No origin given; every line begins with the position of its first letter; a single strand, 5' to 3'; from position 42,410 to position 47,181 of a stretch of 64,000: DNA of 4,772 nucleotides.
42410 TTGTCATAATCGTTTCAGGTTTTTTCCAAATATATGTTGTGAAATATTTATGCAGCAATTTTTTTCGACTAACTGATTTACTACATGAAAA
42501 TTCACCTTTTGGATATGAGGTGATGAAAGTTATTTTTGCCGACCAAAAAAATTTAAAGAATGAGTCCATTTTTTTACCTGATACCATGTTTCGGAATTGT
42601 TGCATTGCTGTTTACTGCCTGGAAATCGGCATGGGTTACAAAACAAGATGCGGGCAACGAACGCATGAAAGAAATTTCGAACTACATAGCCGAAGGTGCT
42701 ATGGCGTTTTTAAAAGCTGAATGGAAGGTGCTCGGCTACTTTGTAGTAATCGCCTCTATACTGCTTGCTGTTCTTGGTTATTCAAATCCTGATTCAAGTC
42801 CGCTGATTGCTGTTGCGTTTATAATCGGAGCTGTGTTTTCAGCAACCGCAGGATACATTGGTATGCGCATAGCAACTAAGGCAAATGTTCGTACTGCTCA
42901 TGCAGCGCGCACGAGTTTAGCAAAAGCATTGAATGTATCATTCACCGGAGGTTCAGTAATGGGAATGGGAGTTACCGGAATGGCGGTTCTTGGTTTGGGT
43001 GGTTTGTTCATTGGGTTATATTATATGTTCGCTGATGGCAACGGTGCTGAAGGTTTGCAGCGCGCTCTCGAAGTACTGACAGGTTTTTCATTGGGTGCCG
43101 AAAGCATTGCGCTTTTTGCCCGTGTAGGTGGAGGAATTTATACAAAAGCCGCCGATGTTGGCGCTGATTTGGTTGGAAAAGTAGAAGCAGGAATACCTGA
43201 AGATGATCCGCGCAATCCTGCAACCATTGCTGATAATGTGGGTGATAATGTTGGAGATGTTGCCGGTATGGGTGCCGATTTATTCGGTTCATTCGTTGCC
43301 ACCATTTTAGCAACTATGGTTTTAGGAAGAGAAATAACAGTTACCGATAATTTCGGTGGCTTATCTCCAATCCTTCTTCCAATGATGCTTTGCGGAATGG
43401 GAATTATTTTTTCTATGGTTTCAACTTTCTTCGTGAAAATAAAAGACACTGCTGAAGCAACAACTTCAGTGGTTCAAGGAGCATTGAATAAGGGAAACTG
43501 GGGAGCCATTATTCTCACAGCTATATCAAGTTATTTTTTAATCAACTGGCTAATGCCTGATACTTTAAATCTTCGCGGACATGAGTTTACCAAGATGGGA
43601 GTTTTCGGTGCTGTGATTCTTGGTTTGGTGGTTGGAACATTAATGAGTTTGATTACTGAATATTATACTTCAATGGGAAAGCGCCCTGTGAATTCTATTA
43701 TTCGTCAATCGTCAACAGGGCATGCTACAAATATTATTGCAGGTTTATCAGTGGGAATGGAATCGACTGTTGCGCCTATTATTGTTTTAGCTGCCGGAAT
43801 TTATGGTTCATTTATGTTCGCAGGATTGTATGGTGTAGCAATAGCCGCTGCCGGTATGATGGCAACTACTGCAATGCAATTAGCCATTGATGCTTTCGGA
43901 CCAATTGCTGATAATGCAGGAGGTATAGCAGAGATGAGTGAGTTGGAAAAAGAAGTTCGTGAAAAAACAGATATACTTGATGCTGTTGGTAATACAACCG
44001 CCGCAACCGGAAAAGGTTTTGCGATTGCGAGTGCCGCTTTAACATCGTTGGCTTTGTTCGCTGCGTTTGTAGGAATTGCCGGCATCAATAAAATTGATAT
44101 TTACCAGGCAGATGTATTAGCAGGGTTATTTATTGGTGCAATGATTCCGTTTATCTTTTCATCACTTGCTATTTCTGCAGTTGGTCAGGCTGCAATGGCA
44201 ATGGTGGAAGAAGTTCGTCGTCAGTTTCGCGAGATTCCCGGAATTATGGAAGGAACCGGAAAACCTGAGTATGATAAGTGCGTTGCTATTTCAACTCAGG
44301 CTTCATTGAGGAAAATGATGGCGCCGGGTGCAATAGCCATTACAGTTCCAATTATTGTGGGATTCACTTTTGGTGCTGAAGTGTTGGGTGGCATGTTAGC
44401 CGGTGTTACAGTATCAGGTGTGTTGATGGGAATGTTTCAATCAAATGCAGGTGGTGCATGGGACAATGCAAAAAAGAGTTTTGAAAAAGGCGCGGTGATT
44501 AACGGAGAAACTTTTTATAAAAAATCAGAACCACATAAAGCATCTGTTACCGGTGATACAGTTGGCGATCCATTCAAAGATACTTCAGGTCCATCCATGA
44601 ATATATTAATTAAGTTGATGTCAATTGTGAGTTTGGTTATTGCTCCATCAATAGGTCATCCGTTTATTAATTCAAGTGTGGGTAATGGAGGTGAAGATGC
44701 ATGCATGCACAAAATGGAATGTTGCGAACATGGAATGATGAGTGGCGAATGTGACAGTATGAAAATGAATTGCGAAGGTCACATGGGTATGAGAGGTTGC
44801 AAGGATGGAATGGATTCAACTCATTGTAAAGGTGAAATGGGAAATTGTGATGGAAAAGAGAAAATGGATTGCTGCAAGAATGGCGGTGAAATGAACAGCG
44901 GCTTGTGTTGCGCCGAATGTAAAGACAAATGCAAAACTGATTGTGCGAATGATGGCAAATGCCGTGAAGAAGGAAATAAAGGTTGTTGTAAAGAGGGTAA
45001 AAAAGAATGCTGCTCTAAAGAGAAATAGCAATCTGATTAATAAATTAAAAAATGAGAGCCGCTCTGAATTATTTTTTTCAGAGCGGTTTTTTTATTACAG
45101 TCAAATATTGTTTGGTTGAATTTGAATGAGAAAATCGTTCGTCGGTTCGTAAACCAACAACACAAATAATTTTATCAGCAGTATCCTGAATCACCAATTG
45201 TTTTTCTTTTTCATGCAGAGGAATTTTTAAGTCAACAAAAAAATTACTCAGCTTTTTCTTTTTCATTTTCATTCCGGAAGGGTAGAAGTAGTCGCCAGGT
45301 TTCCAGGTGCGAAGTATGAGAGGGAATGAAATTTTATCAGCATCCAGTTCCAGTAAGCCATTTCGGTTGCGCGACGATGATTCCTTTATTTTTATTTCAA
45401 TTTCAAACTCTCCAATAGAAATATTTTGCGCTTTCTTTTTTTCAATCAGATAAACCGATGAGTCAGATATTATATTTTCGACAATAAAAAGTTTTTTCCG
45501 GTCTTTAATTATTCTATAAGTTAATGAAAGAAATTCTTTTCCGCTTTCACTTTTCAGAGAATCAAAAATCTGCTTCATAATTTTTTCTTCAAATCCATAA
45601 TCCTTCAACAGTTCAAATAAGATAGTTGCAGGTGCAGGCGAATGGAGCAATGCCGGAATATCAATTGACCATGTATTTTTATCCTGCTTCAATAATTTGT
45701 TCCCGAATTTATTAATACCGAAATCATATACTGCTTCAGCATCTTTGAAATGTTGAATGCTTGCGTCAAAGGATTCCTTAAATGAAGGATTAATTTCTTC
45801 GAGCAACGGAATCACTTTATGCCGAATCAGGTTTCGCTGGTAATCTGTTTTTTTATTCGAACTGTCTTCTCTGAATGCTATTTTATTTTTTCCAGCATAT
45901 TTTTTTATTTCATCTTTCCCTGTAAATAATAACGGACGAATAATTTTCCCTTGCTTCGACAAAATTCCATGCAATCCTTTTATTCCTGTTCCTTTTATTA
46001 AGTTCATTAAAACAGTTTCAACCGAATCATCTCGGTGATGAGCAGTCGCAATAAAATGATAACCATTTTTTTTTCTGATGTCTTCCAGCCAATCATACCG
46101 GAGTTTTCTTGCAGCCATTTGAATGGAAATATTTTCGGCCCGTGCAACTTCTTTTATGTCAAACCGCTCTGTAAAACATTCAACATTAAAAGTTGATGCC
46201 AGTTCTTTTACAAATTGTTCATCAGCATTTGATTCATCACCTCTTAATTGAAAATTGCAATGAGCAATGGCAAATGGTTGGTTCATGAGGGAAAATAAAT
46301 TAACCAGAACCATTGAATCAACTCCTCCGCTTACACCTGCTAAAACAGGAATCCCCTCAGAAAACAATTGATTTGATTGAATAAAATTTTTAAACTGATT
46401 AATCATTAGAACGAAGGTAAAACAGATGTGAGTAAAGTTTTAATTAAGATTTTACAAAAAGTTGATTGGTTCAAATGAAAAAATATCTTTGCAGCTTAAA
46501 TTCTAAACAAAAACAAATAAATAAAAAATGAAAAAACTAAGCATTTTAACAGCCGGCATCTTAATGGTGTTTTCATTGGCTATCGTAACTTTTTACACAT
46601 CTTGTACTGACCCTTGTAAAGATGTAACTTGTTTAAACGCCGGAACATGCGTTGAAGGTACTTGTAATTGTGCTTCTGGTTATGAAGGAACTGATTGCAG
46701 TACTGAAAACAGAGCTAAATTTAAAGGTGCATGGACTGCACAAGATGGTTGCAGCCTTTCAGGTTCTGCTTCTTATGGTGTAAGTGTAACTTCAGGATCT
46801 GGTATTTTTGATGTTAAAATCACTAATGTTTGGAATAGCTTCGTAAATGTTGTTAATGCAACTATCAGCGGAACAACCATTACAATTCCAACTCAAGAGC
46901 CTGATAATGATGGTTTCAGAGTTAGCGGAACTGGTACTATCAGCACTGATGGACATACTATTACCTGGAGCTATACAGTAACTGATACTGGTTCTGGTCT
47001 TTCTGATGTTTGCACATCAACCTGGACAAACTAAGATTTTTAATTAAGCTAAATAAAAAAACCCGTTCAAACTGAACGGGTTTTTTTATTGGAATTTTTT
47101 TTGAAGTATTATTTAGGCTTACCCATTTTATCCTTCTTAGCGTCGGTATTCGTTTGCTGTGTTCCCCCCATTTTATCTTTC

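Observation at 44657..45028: Membrane pyrophosphatase with a 123-residue Cys/Met/His-rich C-terminal tail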

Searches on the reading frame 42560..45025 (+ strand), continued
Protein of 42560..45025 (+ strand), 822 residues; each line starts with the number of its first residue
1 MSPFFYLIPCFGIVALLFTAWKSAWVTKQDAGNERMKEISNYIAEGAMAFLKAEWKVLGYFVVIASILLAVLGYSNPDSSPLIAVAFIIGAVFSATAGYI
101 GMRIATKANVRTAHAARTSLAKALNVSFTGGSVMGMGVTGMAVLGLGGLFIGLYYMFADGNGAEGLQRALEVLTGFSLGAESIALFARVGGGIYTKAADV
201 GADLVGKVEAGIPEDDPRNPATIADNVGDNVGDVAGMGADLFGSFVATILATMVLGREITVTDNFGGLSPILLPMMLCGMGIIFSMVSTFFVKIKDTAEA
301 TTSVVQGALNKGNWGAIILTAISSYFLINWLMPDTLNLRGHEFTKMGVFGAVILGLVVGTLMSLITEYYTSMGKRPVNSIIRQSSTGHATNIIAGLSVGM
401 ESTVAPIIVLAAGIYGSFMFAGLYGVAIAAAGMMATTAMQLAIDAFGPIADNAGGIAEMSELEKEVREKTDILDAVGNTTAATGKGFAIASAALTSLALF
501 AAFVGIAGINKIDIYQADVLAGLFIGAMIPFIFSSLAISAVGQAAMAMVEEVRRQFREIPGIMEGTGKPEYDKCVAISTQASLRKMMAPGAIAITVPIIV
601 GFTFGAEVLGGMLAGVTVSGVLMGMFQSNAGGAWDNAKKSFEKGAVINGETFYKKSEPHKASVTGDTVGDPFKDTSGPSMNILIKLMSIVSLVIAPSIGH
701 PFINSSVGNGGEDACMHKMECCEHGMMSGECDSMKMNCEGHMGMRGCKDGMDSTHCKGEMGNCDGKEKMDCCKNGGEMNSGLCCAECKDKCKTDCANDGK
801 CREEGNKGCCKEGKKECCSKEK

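Call 35: predict_structure(alignment_id=A2)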
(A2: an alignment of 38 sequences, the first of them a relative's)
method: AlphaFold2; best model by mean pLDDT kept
length: 822 residues; sequences in the alignment: 38
mean_pLDDT: 54.8   pTM: 0.61
mean pLDDT of the five models: 54.8, 54.1, 52.8, 47.5, 43.3
residues with pLDDT >= 90: 3; 70-90: 252; 50-70: 196; < 50: 371
segments of 3 or more residues with pLDDT < 50: 189-211, 214-217, 370-404, 504-553, 562-565, 567-569, 574-822
pLDDT, mean of each block of 10 residues (from residue 1): 72 83 80 69 65 64 72 66 79 74 73 77 80 74 70 73 69 72 56 47 46 50 58 59 68 72 72 82 84 74 75 82 89 79 85 81 60 34 30 29 52 72 74 71 71 65 70 66 54 56 49 37 34 36 42 52 49 46 41 42 40 38 34 32 33 32 29 36 43 41 35 29 26 24 24 23 26 27 31 33 31 26 24
secondary structure, 60 per line:
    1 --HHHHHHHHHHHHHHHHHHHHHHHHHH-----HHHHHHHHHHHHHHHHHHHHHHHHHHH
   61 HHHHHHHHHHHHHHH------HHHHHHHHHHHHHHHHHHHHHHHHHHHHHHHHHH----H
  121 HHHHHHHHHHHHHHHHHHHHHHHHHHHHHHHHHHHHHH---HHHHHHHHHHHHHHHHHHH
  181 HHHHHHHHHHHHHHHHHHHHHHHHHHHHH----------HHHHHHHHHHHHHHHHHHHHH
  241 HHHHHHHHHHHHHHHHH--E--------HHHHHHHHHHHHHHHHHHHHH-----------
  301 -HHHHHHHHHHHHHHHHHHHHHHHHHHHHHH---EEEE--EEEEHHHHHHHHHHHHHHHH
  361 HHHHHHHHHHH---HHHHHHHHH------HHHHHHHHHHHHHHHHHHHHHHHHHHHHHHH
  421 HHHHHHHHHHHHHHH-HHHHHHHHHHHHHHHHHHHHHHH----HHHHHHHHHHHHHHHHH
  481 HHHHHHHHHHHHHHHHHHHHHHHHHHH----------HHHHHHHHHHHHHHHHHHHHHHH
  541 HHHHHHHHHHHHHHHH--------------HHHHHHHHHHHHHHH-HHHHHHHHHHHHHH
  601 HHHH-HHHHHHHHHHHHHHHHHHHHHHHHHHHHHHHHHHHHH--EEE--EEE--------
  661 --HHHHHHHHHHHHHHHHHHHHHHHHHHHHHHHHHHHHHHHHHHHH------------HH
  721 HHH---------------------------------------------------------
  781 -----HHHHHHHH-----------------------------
elements in order (helices of 4 or more, strands of 3 or more residues): H3-28 H34-75 H82-115 H120-158 H162-209 H220-257 H269-289 H302-331 E335-338 E341-344 H345-371 H375-383 H390-435 H437-459 H464-507 H518-556 H571-585 H587-604 H606-642 E645-647 E650-652 H663-706 H719-723 H786-793

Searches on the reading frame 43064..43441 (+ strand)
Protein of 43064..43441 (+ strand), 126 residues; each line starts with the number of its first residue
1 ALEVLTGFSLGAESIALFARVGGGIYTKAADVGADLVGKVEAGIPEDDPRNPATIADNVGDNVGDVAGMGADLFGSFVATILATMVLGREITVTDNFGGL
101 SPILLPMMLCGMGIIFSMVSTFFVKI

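Call 38: search_solved_structures(query=window:43064-43441:+, max_evalue=0.00001, show_alignments=5)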
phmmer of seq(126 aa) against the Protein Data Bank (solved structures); distinct sequences matched with E-value up to 0.00001: 11.
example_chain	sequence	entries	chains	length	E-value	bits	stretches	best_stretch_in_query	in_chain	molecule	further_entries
6aft_A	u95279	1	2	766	3e-39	137.4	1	3-124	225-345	Pyrophosphate-energized vacuolar membrane proton pump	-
4a01_A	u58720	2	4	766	3.4e-39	137.2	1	3-124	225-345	PROTON PYROPHOSPHATASE | Pyrophosphate-energized vacuolar membrane proton pump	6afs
6afu_A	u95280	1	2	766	3.4e-39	137.2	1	3-124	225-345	Pyrophosphate-energized vacuolar membrane proton pump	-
6afv_A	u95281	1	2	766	3.4e-39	137.2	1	3-124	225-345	Pyrophosphate-energized vacuolar membrane proton pump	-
5gpj_A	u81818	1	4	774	3.5e-39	137.1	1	3-124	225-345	Pyrophosphate-energized vacuolar membrane proton pump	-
6afz_A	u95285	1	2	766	7.2e-39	136.1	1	4-124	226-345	Pyrophosphate-energized vacuolar membrane proton pump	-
6afy_A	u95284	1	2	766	1.1e-38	135.5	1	4-124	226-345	Pyrophosphate-energized vacuolar membrane proton pump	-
6afx_A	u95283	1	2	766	1.4e-38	135.1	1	4-124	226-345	Pyrophosphate-energized vacuolar membrane proton pump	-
6afw_A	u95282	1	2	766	2.3e-38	134.5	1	3-124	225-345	Pyrophosphate-energized vacuolar membrane proton pump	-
4av3_A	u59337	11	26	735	5.7e-33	117.1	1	5-88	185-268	K(+)-STIMULATED PYROPHOSPHATE-ENERGIZED SODIUM PUMP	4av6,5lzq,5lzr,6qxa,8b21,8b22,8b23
8b37_A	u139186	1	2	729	1.6e-32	115.6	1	6-92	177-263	K(+)-insensitive pyrophosphate-energized proton pump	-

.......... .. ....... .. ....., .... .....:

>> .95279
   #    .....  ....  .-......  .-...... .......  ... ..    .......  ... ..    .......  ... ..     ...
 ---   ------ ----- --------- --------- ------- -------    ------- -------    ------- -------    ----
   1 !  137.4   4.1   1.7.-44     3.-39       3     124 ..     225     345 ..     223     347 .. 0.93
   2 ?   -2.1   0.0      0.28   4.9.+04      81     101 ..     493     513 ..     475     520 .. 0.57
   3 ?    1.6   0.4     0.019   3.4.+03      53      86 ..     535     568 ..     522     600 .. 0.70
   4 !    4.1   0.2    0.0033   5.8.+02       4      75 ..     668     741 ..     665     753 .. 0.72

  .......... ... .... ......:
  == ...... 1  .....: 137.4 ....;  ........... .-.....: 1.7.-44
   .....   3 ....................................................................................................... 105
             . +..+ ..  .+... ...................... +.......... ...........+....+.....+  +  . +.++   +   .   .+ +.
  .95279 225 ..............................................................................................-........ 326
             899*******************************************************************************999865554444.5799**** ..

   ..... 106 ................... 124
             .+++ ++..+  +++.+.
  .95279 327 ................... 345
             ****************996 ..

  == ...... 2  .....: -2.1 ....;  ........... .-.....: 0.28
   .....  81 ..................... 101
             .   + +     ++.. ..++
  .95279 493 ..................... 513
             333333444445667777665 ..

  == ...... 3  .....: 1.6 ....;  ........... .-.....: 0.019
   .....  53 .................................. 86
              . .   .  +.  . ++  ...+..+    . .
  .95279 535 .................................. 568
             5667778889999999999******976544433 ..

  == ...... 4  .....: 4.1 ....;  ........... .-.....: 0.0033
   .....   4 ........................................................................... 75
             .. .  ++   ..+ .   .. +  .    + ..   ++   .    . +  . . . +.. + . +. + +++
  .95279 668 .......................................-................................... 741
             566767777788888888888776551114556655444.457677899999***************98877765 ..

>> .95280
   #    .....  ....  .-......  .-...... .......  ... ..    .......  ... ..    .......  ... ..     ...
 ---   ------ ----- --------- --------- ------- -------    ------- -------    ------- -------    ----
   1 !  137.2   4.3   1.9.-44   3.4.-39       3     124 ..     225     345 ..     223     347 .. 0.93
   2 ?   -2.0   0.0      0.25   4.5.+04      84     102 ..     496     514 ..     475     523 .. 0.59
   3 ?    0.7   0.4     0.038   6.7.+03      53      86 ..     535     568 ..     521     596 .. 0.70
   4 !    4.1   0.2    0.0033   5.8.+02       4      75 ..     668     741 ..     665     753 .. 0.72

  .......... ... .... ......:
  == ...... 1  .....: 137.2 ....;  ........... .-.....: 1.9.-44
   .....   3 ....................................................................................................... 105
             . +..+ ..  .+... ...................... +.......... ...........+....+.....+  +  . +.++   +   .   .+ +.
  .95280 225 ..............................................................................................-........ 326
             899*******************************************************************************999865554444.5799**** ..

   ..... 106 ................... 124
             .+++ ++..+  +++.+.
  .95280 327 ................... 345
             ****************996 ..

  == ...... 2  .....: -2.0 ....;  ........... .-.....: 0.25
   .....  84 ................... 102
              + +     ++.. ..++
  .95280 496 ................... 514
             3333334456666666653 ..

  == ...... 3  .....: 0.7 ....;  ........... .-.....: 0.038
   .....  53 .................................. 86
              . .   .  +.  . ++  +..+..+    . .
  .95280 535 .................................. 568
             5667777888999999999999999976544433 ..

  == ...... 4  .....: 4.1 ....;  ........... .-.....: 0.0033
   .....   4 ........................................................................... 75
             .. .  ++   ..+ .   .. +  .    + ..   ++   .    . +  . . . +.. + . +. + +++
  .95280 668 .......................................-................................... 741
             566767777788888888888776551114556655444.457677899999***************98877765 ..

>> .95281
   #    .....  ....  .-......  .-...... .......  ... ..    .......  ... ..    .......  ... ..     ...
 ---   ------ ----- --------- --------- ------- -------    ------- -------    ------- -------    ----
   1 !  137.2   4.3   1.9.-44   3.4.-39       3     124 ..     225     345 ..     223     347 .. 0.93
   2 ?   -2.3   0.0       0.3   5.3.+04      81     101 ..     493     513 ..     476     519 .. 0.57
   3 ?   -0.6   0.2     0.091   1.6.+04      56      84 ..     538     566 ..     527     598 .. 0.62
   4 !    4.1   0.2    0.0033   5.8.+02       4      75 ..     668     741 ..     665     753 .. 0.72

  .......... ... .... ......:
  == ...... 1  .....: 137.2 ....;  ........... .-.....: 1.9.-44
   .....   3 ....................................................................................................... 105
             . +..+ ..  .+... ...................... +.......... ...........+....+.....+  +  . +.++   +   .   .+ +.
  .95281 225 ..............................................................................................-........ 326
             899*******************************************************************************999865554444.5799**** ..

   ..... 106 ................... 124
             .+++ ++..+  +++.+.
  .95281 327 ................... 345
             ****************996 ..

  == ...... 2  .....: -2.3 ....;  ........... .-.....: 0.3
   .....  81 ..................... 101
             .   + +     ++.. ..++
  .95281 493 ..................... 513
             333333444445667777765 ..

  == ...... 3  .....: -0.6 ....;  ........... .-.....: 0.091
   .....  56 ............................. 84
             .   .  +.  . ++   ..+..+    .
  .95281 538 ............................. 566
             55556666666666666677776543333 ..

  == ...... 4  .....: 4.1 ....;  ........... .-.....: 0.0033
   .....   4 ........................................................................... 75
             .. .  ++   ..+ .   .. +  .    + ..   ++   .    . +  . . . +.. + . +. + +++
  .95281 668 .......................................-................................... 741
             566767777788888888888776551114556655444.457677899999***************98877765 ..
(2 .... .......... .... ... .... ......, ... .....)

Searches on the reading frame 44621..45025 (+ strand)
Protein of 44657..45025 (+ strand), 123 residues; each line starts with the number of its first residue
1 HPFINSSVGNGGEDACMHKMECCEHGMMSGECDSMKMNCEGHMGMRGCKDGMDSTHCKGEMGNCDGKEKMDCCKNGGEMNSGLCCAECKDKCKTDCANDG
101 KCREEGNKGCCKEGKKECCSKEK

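Call 4: search_protein_families(library=pfam, proteins=[window:44657-45025:+], max_evalue=1)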
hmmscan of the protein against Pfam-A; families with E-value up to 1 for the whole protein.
window:44657-45025:+ (123 aa): 0 families

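Call 5: find_homologous_proteins(query=window:44657-45025:+, max_evalue=0.01)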
Query seq(123 aa): no candidate shares three 5-residue words with the query. No homologue found.

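Call 6: search_protein_families(library=ncbifam, proteins=[window:44657-45025:+], max_evalue=1)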
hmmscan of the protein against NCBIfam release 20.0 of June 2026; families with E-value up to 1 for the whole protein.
window:44657-45025:+ (123 aa): 0 families

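Call 18: search_solved_structures(query=window:44657-45025:+, max_evalue=10, show_alignments=2)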
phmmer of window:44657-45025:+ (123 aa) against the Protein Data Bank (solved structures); distinct sequences matched with E-value up to 10: 0.

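Call 31: search_protein_representatives(alignment_id=A1)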
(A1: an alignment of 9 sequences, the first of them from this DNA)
Query: 9 sequences, 121 profile positions. Proteins with E-value up to 0.001 (for the whole library): 0; up to 1e-10: 0; up to 1e-30: 0. The best 0 are listed.

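Call 32: find_related_loci(query=A1, collection=genome_contigs, flank=4000)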
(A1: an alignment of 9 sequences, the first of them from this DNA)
Query A1 (135 aa) in genome_contigs; peptide patterns used: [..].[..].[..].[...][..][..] (x = any residue, [..] = any of these).
70 stretches matched a pattern; 8 encode a relative of the query (tblastn E <= 1e-3); 8 distinct loci.
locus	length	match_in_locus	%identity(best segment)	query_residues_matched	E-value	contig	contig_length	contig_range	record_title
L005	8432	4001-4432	75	1-132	7e-62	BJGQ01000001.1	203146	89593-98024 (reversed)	Bacteroidota bacterium LBMAG_Bacteroidetes_hypo.bin2 DNA, sequence01, whole genome shotgun sequence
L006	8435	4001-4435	68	1-134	2e-55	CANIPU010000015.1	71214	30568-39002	MAG: Chitinophagaceae bacterium isolate RH-14apr17-97 genome assembly, contig: RH-14apr17-C830, whole genome shotgun seq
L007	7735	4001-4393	66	1-135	1e-49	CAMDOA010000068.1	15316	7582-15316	MAG: Chitinophaga pinensis isolate TrH-25oct19-14 genome assembly, contig: TrH-25oct19-C7595, whole genome shotgun seque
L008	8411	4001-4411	65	1-134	6e-49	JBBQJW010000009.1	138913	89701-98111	MAG: Chitinophagales bacterium isolate Co_metawrap_664 Cmw_664_k141_23929376_length_138913_cov_16.0000, whole genome sho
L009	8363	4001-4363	69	1-133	4e-46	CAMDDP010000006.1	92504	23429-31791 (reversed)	MAG: Chitinophaga pinensis isolate MaH-04nov19-208 genome assembly, contig: MaH-04nov19-C330, whole genome shotgun seque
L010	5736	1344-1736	54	1-133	2e-33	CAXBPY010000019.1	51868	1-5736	MAG TPA_asm: uncultured bacterium isolate SRR1790644_binner123_Refined_12 genome assembly, contig: ERZ2944672.29, whole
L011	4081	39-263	77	60-135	7e-28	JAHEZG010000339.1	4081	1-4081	MAG: Chitinophagaceae bacterium isolate nzgw146 NODE_21608_length_4082_cov_2.543297, whole genome shotgun sequence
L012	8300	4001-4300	37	1-127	2e-8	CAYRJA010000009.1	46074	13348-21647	MAG TPA_asm: uncultured Bifidobacteriaceae bacterium isolate binchicken_co16_171 genome assembly, contig: NODE_1314_leng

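Call 40: find_related_loci(query=A1, collection=metagenome_contigs, flank=3000)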
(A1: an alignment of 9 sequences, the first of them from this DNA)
Query A1 (135 aa) in metagenome_contigs; peptide patterns used: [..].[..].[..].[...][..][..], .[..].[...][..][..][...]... (x = any residue, [..] = any of these).
343 stretches matched a pattern; 2 encode a relative of the query (tblastn E <= 1e-3); 2 distinct loci.
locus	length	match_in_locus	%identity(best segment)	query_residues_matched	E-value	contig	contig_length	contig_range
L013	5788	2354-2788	68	1-134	2e-56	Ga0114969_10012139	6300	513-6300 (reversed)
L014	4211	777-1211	68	1-134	2e-56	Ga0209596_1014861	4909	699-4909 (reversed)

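Call 53: predict_structure(alignment_id=A1)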
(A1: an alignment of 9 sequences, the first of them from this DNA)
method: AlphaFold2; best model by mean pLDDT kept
length: 135 residues; sequences in the alignment: 9
mean_pLDDT: 38.4   pTM: 0.19
mean pLDDT of the five models: 38.4, 37.4, 37.1, 33.1, 29.6
residues with pLDDT >= 90: 0; 70-90: 0; 50-70: 12; < 50: 123
segments of 3 or more residues with pLDDT < 50: 17-113, 115-135
pLDDT, mean of each block of 10 residues (from residue 1): 53 44 36 35 35 32 28 29 38 41 45 44 40 34
secondary structure, 60 per line:
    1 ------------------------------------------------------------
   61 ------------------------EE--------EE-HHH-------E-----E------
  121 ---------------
elements in order:

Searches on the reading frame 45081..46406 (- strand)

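Call 50: search_protein_families(library=pfam, proteins=[window:45081-46406:-], max_evalue=0.001)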
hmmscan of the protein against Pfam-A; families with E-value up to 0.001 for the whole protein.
window:45081-46406:- (442 aa): 2 families
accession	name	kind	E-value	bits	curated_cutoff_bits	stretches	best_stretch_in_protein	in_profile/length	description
PF01171.26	ATP_bind_3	-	4.9e-53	180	27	1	21-197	2-182/182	PP-loop family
PF11734.13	TilS_C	-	3.5e-08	33.2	22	1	364-433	2-69/74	TilS substrate C-terminal domain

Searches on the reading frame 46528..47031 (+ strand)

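Call 50: search_protein_families(library=pfam, proteins=[window:46528-47031:+], max_evalue=0.001)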
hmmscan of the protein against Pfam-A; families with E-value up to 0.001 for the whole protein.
window:46528-47031:+ (168 aa): 3 families
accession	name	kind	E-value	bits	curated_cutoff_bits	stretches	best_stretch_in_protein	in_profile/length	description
PF25024.1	EGF_TEN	-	5.4e-06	26.6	65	1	29-62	94-127/234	Teneurin EGF domain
PF23106.1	EGF_Teneurin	-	5.9e-05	23.5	24.3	1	32-59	2-29/30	Teneurin-like EGF domain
PF07974.19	EGF_2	-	0.00049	20.8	22.1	0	30-57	1-32/32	EGF-like domain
